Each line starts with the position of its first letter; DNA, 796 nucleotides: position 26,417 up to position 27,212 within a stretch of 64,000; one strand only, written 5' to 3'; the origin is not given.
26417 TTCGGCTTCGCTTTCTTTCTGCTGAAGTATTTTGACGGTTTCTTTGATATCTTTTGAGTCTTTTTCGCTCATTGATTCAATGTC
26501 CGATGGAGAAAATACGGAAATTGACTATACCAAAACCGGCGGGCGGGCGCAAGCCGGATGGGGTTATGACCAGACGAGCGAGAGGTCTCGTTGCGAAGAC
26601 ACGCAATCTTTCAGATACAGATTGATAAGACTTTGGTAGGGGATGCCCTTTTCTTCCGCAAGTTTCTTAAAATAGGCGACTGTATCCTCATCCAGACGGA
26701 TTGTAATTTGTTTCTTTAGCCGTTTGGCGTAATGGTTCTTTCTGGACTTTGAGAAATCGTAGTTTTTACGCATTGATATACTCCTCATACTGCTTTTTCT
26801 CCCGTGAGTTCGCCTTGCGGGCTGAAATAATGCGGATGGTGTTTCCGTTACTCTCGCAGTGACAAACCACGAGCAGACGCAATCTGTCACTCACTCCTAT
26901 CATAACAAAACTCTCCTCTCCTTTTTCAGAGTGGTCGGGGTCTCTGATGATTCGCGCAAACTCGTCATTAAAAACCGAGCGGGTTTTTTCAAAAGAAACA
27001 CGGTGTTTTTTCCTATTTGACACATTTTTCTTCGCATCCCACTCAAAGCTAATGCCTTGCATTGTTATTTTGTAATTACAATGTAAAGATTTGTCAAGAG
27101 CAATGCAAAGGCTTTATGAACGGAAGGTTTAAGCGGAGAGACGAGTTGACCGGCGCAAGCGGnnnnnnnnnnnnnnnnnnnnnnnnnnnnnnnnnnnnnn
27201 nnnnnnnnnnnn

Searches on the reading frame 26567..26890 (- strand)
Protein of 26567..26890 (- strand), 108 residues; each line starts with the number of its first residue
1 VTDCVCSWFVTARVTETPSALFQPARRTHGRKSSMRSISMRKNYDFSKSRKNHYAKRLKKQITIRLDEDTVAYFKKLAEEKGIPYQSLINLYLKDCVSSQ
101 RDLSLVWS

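Call 4: search_protein_families(library=pfam, proteins=[window:26567-26890:-], max_evalue=1)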
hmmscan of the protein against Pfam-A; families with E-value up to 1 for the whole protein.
window:26567-26890:- (108 aa): 6 families
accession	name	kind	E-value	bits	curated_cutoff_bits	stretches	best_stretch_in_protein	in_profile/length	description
PF14384.12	BrnA_antitoxin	-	6.2e-10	39.8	26.1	1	34-95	23-66/68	BrnA antitoxin of type II toxin-antitoxin system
PF12441.14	CopG_antitoxin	-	8.9e-09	36.4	28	1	43-95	23-78/79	CopG antitoxin of type II toxin-antitoxin system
PF19891.5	DUF6364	-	0.0016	19.3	27.3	1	59-100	2-39/70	Family of unknown function (DUF6364)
PF01402.27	RHH_1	-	0.039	14.4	20.5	1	62-82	2-22/39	Ribbon-helix-helix protein, copG family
PF02244.21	Propep_M14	-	0.043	14.4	22.1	1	35-90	14-64/73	Carboxypeptidase activation peptide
PF19807.5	DUF6290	-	0.048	14.3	27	1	62-89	4-31/72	Family of unknown function (DUF6290)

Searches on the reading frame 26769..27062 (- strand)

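Call 4: search_protein_families(library=pfam, proteins=[window:26769-27062:-], max_evalue=1)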
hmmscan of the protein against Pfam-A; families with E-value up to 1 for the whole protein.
window:26769-27062:- (98 aa): 2 families
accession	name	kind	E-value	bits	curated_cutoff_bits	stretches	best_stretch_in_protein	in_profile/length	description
PF04365.19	BrnT_toxin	-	2.1e-24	86.1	34.5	1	8-88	1-77/77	Ribonuclease toxin, BrnT, of type II toxin-antitoxin system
PF22178.3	Gp5_trimer_C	-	0.078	13.6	30.9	1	7-50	33-76/112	Bacteriophage T4 gp5 C-terminal trimerisation domain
